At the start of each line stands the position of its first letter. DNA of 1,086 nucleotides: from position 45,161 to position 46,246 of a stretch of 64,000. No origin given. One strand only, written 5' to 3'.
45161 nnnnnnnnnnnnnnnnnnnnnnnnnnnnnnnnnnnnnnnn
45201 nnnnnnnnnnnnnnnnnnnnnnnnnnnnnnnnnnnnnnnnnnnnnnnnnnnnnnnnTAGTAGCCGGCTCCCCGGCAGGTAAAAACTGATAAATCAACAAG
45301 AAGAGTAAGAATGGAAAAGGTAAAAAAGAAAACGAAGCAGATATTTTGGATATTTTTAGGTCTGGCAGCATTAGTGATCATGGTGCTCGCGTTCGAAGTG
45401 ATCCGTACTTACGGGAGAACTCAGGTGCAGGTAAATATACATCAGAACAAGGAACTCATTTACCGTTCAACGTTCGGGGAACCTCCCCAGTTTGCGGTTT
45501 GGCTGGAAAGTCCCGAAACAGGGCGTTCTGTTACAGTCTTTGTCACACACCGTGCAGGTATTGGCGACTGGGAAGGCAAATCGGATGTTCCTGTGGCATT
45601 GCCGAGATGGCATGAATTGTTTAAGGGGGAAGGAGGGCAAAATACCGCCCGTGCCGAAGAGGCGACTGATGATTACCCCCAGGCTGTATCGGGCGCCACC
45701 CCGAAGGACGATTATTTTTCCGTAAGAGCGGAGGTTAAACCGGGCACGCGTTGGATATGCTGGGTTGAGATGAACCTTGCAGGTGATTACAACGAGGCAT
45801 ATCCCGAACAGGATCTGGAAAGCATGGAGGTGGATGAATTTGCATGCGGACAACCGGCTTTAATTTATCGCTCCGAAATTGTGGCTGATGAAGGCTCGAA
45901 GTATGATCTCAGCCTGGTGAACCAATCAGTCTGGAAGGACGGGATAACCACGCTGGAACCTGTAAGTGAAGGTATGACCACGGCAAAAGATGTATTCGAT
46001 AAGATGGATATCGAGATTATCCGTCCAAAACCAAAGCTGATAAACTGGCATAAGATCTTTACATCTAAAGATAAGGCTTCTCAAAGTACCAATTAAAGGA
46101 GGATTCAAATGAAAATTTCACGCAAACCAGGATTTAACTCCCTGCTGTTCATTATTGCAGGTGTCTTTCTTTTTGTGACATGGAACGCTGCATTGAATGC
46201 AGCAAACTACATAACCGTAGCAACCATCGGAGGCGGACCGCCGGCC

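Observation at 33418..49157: PUL 2 has full trans-envelope signalling and SusC/D but no recognisable classical glycoside hydrolase; its enzymes are oxidoreductases, an esterase, an exported nitrilase-type amidase and a PHP-type metallohydrolase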

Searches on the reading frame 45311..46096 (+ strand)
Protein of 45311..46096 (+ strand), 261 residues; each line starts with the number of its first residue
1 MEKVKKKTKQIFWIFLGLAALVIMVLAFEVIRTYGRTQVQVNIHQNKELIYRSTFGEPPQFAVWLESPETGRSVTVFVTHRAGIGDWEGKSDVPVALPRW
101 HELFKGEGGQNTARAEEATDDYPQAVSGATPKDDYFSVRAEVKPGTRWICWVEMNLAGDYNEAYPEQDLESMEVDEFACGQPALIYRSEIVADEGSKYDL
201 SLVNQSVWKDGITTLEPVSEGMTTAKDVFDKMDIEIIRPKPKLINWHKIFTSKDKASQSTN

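Call 3: search_protein_families(library=pfam, proteins=[window:45311-46096:+], max_evalue=0.01)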
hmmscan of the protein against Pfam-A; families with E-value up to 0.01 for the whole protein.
window:45311-46096:+ (261 aa): 0 families

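Call 4: search_protein_families(library=ncbifam, proteins=[window:45311-46096:+], max_evalue=0.01)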
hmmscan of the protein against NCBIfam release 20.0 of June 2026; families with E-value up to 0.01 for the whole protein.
window:45311-46096:+ (261 aa): 0 families

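Call 13: search_protein_families(library=pfam, proteins=[window:45311-46096:+], max_evalue=0.01)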
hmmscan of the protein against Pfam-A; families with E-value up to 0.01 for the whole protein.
window:45311-46096:+ (261 aa): 0 families

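Call 19: search_protein_families(library=pfam, proteins=[window:45311-46096:+], max_evalue=10)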
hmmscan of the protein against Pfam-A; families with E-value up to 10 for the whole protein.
window:45311-46096:+ (261 aa): 0 families

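Call 20: search_protein_families(library=ncbifam, proteins=[window:45311-46096:+], max_evalue=10)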
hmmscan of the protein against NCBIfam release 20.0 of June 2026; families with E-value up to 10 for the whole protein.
window:45311-46096:+ (261 aa): 1 family
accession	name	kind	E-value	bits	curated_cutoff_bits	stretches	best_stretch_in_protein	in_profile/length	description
NF045849.1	ICE_MMCAP2_0565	equivalog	0.18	11.5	40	1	2-31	47-76/80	Mbov_0395 family pilin-like conjugal transfer protein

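Call 22: find_homologous_proteins(query=window:45311-46096:+, max_evalue=0.001)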
Query window:45311-46096:+ (261 aa): 569 proteins with E <= 0.001 among 1172 candidates; the best 120 are listed.
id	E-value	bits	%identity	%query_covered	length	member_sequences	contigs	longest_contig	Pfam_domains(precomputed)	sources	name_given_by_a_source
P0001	4.7e-175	598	100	100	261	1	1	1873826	-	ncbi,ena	-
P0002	6.6e-110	384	67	93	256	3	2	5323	-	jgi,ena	-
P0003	2.4e-107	376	69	89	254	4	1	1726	-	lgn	-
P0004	2.9e-107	376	66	92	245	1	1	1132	-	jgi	-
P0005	1.3e-105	370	71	83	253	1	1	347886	-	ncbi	ncbi:MAG: hypothetical protein AB2L24_24340 [Mangrovibacterium sp.]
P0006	4.7e-105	369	63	93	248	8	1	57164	-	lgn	-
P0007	1.9e-104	367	63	94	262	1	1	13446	-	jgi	-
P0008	1.2e-102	361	66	91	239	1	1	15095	-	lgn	-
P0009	4.1e-102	359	62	92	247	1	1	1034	-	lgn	-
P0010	1.3e-101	357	65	93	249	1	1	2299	-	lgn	-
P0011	2.1e-101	357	61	95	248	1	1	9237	-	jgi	-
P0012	2.2e-101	356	63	92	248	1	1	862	-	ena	-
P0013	3.7e-101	356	64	92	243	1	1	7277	-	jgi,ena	-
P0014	4.2e-101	356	66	89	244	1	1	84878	-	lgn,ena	-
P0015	9.4e-101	354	63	92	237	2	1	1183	-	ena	-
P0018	1.5e-99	351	65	90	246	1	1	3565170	-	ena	-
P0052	9.0e-91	322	56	94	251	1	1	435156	-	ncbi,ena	-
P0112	1.2e-86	308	58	84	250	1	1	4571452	-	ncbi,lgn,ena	-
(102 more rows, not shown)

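Call 23: find_encoding_contigs(protein=P0112, flank=10000, max_places=2)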
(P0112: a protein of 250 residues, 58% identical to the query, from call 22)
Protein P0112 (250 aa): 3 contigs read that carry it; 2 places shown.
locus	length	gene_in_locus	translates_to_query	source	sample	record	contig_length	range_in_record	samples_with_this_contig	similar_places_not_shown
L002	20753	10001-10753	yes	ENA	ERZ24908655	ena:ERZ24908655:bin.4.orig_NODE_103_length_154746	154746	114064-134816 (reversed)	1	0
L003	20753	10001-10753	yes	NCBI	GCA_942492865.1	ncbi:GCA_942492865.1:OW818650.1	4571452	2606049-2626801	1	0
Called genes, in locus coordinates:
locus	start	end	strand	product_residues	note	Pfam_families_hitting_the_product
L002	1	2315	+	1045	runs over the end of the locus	PF13620:CarboxypepD_reg, PF13715:CarbopepD_reg_2, PF07715:Plug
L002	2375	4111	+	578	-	PF14322:SusD-like_3, PF07980:SusD_RagB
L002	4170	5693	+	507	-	-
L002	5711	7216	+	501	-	PF04734:Ceramidase_alk (faint)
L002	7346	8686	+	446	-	PF01408:GFO_IDH_MocA, PF19051:GFO_IDH_MocA_C2, PF22725:GFO_IDH_MocA_C3 (faint), PF19051:GFO_IDH_MocA_C2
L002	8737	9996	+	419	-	PF01408:GFO_IDH_MocA, PF19051:GFO_IDH_MocA_C2, PF22725:GFO_IDH_MocA_C3 (weak), PF19051:GFO_IDH_MocA_C2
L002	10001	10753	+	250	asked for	-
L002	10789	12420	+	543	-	PF04734:Ceramidase_alk (faint)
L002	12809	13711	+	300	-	PF13593:SBF_like, PF01758:SBF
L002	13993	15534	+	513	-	PF04734:Ceramidase_alk (weak)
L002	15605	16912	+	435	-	PF04734:Ceramidase_alk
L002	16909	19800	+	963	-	-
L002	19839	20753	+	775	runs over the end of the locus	PF00933:Glyco_hydro_3, PF01915:Glyco_hydro_3_C, PF14310:Fn3-like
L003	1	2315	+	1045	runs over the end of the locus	PF13620:CarboxypepD_reg, PF13715:CarbopepD_reg_2, PF07715:Plug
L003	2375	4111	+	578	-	PF14322:SusD-like_3, PF07980:SusD_RagB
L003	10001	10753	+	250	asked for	-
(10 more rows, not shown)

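Call 24: find_encoding_contigs(protein=P0018, flank=10000, max_places=2)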
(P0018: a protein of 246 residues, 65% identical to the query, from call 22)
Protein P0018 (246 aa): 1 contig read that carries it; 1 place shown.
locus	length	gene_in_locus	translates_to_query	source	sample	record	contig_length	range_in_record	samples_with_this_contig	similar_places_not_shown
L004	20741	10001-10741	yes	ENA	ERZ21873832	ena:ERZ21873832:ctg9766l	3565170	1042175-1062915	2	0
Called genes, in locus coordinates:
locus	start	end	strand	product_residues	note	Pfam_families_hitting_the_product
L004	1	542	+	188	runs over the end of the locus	PF04542:Sigma70_r2, PF08281:Sigma70_r4_2, PF04545:Sigma70_r4 (weak)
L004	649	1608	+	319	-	PF04773:FecR, PF16344:FecR_C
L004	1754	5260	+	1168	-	PF07660:STN, PF13620:CarboxypepD_reg, PF13715:CarbopepD_reg_2, PF07715:Plug, PF00593:TonB_dep_Rec_b-barrel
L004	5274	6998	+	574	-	PF14322:SusD-like_3, PF07980:SusD_RagB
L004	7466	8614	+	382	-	PF01408:GFO_IDH_MocA (weak)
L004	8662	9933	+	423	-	PF01408:GFO_IDH_MocA, PF22725:GFO_IDH_MocA_C3 (faint), PF19051:GFO_IDH_MocA_C2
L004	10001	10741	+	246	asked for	-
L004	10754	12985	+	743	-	-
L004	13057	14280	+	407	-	PF01566:Nramp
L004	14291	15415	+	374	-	PF04389:Peptidase_M28, PF05343:Peptidase_M42 (faint), PF01546:Peptidase_M20, PF07687:M20_dimer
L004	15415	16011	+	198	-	-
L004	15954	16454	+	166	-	-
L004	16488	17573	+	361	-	PF00701:DHDPS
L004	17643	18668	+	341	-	PF00795:CN_hydrolase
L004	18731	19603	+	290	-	PF01261:AP_endonuc_2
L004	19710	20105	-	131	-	-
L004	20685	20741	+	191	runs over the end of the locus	PF04542:Sigma70_r2, PF08281:Sigma70_r4_2, PF04545:Sigma70_r4 (weak)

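Call 25: find_encoding_contigs(protein=P0052, flank=10000, max_places=2)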
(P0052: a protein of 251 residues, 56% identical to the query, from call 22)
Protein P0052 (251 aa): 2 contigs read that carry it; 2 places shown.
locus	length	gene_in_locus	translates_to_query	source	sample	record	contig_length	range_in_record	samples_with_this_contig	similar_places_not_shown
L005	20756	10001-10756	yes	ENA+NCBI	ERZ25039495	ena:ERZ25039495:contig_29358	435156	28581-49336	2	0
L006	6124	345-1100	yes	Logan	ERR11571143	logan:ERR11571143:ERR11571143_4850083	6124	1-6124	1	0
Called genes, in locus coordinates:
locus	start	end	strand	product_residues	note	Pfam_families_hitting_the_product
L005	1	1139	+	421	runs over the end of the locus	PF01408:GFO_IDH_MocA, PF22725:GFO_IDH_MocA_C3 (faint), PF19051:GFO_IDH_MocA_C2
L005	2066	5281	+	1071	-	PF13620:CarboxypepD_reg, PF13715:CarbopepD_reg_2, PF07715:Plug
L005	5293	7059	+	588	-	PF14322:SusD-like_3, PF07980:SusD_RagB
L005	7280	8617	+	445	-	PF01408:GFO_IDH_MocA, PF19051:GFO_IDH_MocA_C2 (weak), PF22725:GFO_IDH_MocA_C3 (weak), PF19051:GFO_IDH_MocA_C2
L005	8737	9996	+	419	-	PF01408:GFO_IDH_MocA, PF22725:GFO_IDH_MocA_C3 (faint), PF19051:GFO_IDH_MocA_C2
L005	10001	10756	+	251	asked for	-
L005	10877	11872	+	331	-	PF00795:CN_hydrolase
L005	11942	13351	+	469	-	PF12708:Pect-lyase_RHGA_epim, PF13229:Beta_helix, PF05048:NosD, PF13229:Beta_helix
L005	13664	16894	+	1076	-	PF13620:CarboxypepD_reg, PF13715:CarbopepD_reg_2, PF07715:Plug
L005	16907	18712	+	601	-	PF14322:SusD-like_3, PF07980:SusD_RagB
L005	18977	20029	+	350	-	PF01408:GFO_IDH_MocA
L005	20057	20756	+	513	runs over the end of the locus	PF04734:Ceramidase_alk (faint)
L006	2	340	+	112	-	?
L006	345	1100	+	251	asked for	-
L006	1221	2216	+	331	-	PF00795:CN_hydrolase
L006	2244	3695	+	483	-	PF12708:Pect-lyase_RHGA_epim, PF13229:Beta_helix, PF05048:NosD, PF13229:Beta_helix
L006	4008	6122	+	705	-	?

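Call 36: predict_structure(alignment_id=A1)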
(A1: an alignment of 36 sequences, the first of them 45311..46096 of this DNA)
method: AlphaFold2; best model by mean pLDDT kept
length: 261 residues; sequences in the alignment: 36
mean_pLDDT: 75.1   pTM: 0.72
mean pLDDT of the five models: 75.1, 73.8, 70.4, 70.4, 70.3
residues with pLDDT >= 90: 91; 70-90: 71; 50-70: 56; < 50: 43
segments of 3 or more residues with pLDDT < 50: 82-93, 107-118, 160-163, 165-167, 174-179, 258-261
pLDDT, mean of each block of 10 residues (from residue 1): 84 96 93 92 87 69 93 85 42 63 61 47 58 82 96 74 49 47 90 97 88 84 75 95 59 51 45
secondary structure, 60 per line:
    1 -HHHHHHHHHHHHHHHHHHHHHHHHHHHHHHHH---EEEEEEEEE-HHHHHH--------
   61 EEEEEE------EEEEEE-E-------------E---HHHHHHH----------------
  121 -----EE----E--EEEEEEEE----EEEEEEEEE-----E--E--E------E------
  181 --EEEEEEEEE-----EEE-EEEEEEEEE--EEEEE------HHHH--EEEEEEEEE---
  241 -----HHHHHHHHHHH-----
elements in order: H2-33 E37-45 H47-52 E61-66 E73-78 H98-104 E135-142 E147-155 E183-191 E197-199 E201-209 E212-216 H223-226 E229-237 H246-256

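Call 40: fold_search(model_id=the predicted structure, library=pdb)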
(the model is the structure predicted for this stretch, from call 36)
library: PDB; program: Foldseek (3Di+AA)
matches with E <= 10: 487; with E <= 0.001: 0
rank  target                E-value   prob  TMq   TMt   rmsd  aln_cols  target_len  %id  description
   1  9m6h_A                2.7e-03  0.38  0.17  0.12  20.1       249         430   13  structure of FliD-FliC at a 10:10 stoichiometry (released 2025-07-16)
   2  5h5t_D                1.3e-02  0.30  0.18  0.22  19.2       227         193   10  Crystal structure of the flagellar cap protein FliD D2-D3 domains from Salmonella Typhimurium (released 2017-02-22)
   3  9m67_A                2.5e-02  0.23  0.17  0.12  21.0       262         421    9  the flagellar filament cap FliD in complex with FliC (released 2025-12-03)
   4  5h5v_B                2.6e-02  0.18  0.17  0.14  19.9       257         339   10  Crystal structure of the flagellar cap protein FliD D1-D2-D3 domains from Escherichia coli (released 2017-02-22)
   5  9gnz_U                2.6e-02  0.15  0.15  0.10  20.2       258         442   10  Salmonella cap-filament complex (released 2025-04-09)
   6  5h5v_D                2.9e-02  0.18  0.17  0.14  19.3       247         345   10  Crystal structure of the flagellar cap protein FliD D1-D2-D3 domains from Escherichia coli (released 2017-02-22)
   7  4awd_A                5.5e-02  0.07  0.11  0.10  19.1       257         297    9  Crystal structure of the beta-porphyranase BpGH16B (BACPLE_01689) from the human gut bacterium Bacteroides plebeius (released 2012-07-25)
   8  5h5t_A                1.0e-01  0.13  0.17  0.21  18.1       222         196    9  Crystal structure of the flagellar cap protein FliD D2-D3 domains from Salmonella Typhimurium (released 2017-02-22)
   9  9qle                  1.1e-01  0.12  0.17  0.04  19.7       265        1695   12  Human myoferlin (1-1997) in complex with an MSP2N2 lipid nanodisc (15 mol% DOPS, 2 mol% PI(4,5)P2) (released 2025-06-04)
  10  2jqz_MODEL_1_A        1.4e-01  0.30  0.21  0.35   9.8       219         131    6  Solution Structure of the C2 domain of human Smurf2 (released 2007-09-11)
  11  4xoi_B                1.5e-01  0.82  0.31  0.37   7.6       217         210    8  Structure of hsAnillin bound with RhoA(Q63L) at 2.1 Angstroms resolution (released 2015-07-15)
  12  9bky_C                1.5e-01  0.16  0.18  0.28  15.4       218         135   10  Crystal structure of a C2 domain from Trichomonas vaginalis (sulfate bound) (released 2024-05-08)
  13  5h5t_B                1.5e-01  0.15  0.19  0.23  18.6       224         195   10  Crystal structure of the flagellar cap protein FliD D2-D3 domains from Salmonella Typhimurium (released 2017-02-22)
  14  9bky_A                1.7e-01  0.30  0.23  0.36   9.2       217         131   10  Crystal structure of a C2 domain from Trichomonas vaginalis (sulfate bound) (released 2024-05-08)
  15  5xlk_A                1.7e-01  0.08  0.17  0.20  18.6       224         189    9  Crystal structure of the flagellar cap protein FliD D2-D3 domains from Serratia marcescens in Space group I422 (released 2017-06-14)
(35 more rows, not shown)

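Call 45: search_protein_families(library=pfam, alignment_id=A1, max_evalue=10)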
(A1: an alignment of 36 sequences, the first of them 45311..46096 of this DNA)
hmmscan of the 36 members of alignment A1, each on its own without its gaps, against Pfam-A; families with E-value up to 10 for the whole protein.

A. member 1, window:45311-46096:+ (261 aa): 0 families

B. families by the number of members that match (of 36 scanned): 16 families
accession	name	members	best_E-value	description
PF10029.15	DUF2271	23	0.00045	Predicted periplasmic protein (DUF2271)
PF20485.3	DUF6724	5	0.14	Family of unknown function (DUF6724)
PF23906.1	DUF7248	1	0.023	Family of unknown function (DUF7248)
PF13120.11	DUF3974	1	0.076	Domain of unknown function (DUF3974)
PF05195.22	AMP_N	1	0.12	Aminopeptidase P, N-terminal domain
PF16729.10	DUF5067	1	0.13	Domain of unknown function (DUF5067)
PF23889.1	DUF7241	1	0.14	Domain of unknown function (DUF7241)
PF06716.16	MP_p6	1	0.17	Movement protein p6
PF23862.1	CdsD_C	1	0.17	CdsD C-terminal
PF04205.19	FMN_bind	1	0.18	FMN-binding domain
PF04669.19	PBDC1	1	0.19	PBDC1 protein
PF20556.3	DUF6768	1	0.2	Family of unknown function (DUF6768)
PF06667.17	PspB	1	0.23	Phage shock protein B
PF14155.11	DUF4307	1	0.27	Domain of unknown function (DUF4307)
PF19943.4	DUF6405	1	0.59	Family of unknown function (DUF6405)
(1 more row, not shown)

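Call 46: search_solved_structures(query=A1, max_evalue=10)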
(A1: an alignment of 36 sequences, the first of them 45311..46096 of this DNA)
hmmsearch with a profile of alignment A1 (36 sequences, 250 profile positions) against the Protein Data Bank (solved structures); distinct sequences matched with E-value up to 10: 0.

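Call 51: find_related_loci(query=A1, collection=genome_contigs, flank=10000)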
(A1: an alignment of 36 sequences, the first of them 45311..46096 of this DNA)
Query A1 (261 aa) in genome_contigs; peptide patterns used: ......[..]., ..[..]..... (x = any residue, [..] = any of these).
137 stretches matched a pattern; 125 encode a relative of the query (tblastn E <= 1e-3); the best 80 are kept; 80 distinct loci.
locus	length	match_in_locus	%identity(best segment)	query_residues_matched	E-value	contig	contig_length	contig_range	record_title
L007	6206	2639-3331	70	14-245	8e-110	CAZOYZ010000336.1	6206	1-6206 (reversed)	MAG TPA_asm: uncultured Prolixibacteraceae bacterium isolate SRP192927_co3_115 genome assembly, contig: NODE_36404_lengt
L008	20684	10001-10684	64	18-249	1e-101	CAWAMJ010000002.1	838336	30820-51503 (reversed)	MAG: uncultured Prolixibacteraceae bacterium isolate MFD01721.bin.1.283 genome assembly, contig: contig_13340, whole gen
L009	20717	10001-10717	63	4-245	8e-101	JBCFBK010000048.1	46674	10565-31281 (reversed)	MAG: Prolixibacteraceae bacterium isolate concoct.bin.21 NODE_380_length_46674_cov_3.155865, whole genome shotgun sequen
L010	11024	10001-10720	60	6-249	3e-100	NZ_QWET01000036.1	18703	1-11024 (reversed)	Mariniphaga sediminis strain SY21 Scaffold36, whole genome shotgun sequence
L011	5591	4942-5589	65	25-242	8e-99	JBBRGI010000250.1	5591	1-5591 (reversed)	MAG: Bacteroidales bacterium isolate Co_metawrap_2613 Cmw_2613_k141_67517_length_5591_cov_59.0000, whole genome shotgun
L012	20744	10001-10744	57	1-249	7e-94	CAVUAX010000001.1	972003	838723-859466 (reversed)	MAG: uncultured Bacteroidales bacterium isolate MFD05684.bin.2.65 genome assembly, contig: contig_18254, whole genome sh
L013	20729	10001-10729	56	5-249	1e-92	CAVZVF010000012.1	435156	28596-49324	MAG: uncultured Bacteroidales bacterium isolate MFD02416.bin.2.232 genome assembly, contig: contig_29358, whole genome s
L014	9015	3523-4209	57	28-258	3e-92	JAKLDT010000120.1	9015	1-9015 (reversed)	MAG: Bacteroidetes bacterium isolate RA.bin116 RA.bin116_120, whole genome shotgun sequence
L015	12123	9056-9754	56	24-258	8e-92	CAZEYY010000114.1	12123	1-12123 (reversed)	MAG TPA_asm: uncultured Rikenellaceae bacterium isolate SRP220891_co4_37 genome assembly, contig: NODE_9111_length_12123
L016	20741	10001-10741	55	1-249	2e-91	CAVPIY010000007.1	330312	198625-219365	MAG: uncultured Bacteroidales bacterium isolate MFD00032.bin.1.201 genome assembly, contig: contig_41969, whole genome s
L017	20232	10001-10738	55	1-249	6e-91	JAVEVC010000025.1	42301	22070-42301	MAG: Bacteroidales bacterium isolate BF4_107 NODE_2572_length_42301_cov_7.097264_Biofilm4, whole genome shotgun sequence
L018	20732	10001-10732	56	5-249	2e-90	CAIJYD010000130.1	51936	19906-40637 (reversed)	MAG: uncultured Bacteroidetes bacterium isolate Loclat_bin-13856 genome assembly, contig: bin-13856:130/135, whole genom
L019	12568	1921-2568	60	32-249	4e-90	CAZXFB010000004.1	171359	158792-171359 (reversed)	MAG TPA_asm: uncultured Rikenellaceae bacterium isolate SRP272421_co4_225 genome assembly, contig: NODE_43_length_171359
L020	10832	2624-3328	57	14-249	7e-90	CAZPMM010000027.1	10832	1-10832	MAG TPA_asm: uncultured Rikenellaceae bacterium isolate binchicken_co273_193 genome assembly, contig: NODE_6553_length_1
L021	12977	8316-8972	58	27-249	1e-89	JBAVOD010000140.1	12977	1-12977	MAG: Bacteroidales bacterium isolate MFD02950_ilm_asm_bin18 k127_4367, whole genome shotgun sequence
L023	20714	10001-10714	55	12-249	9e-88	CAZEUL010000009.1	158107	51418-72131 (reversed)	MAG TPA_asm: uncultured Rikenellaceae bacterium isolate SRP278314_co1_316 genome assembly, contig: NODE_82_length_158107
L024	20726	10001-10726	53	5-249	1e-87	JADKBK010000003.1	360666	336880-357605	MAG: Bacteroidales bacterium isolate Mari_18-Q3-R65-66_MAXAC.219 tig00003299-10-3602100, whole genome shotgun sequence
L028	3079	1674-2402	53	1-249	1e-88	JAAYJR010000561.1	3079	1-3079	MAG: Bacteroidales bacterium isolate AS10tlH2TH_310 92741_AS10, whole genome shotgun sequence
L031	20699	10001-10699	55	18-249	7e-87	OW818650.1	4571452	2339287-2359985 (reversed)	metagenome genome assembly, chromosome: 1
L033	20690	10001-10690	55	32-258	3e-86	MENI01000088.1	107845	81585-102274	MAG: Bacteroidetes bacterium GWA2_40_15 gwa2_scaffold_392, whole genome shotgun sequence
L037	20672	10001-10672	57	24-249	7e-86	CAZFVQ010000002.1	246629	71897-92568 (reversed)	MAG TPA_asm: uncultured Rikenellaceae bacterium isolate binchicken_co45_150 genome assembly, contig: NODE_5_length_24662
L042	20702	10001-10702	53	14-249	3e-85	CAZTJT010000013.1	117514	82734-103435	MAG TPA_asm: uncultured Rikenellaceae bacterium isolate binchicken_co7_100 genome assembly, contig: NODE_280_length_1175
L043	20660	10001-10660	57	24-245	2e-85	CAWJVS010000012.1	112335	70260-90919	MAG: uncultured Bacteroidales bacterium isolate MFD04716.bin.2.78 genome assembly, contig: contig_132005, whole genome s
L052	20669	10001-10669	54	18-244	3e-81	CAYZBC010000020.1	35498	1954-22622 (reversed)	MAG TPA_asm: uncultured Maribellus sp. isolate binchicken_co181_539 genome assembly, contig: NODE_1532_length_35498_cov_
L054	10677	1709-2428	53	5-249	2e-81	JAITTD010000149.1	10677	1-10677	MAG: Bacteroidales bacterium isolate Rs511_bin43 k119_2389743, whole genome shotgun sequence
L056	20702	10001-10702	52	8-244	3e-81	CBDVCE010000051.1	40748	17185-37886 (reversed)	MAG TPA_asm: uncultured Sunxiuqinia sp. isolate SRR22302365_binner23_Refined_45 genome assembly, contig: ERZ25074835.451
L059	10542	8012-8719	51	7-249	4e-80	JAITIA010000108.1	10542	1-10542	MAG: Prevotellaceae bacterium isolate Pc512_bin97 k119_1100106, whole genome shotgun sequence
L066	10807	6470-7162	50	17-249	1e-77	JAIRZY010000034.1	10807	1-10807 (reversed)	MAG: Tannerella sp. isolate Gx481_bin112 k119_122705, whole genome shotgun sequence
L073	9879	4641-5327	49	9-245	3e-73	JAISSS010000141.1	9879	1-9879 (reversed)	MAG: Bacteroidales bacterium isolate Md513_bin106 k119_1041645, whole genome shotgun sequence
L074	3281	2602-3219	51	28-244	4e-73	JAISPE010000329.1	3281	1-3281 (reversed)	MAG: Prevotellaceae bacterium isolate Iy174_bin82 k119_1741723, whole genome shotgun sequence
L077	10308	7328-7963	49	31-249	3e-71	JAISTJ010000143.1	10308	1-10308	MAG: Tannerella sp. isolate Md513_bin134 k119_2338393, whole genome shotgun sequence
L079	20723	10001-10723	54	2-249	1e-89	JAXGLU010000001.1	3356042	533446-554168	MAG: Bacteroidales bacterium isolate AnMBR.bin216 bin216_1, whole genome shotgun sequence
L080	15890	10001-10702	46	3-248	5e-70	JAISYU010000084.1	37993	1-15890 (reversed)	MAG: Dysgonamonadaceae bacterium isolate Nc350_bin47 k119_1365800, whole genome shotgun sequence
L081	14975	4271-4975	45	5-248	2e-69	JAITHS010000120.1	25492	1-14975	MAG: Tannerella sp. isolate Pc512_bin86 k119_1161518, whole genome shotgun sequence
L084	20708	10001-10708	46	5-245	3e-67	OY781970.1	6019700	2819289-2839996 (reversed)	MAG: uncultured Draconibacterium sp. isolate 170f71c0-b3b5-404f-95db-dd0d0fa2a447 genome assembly, chromosome: 1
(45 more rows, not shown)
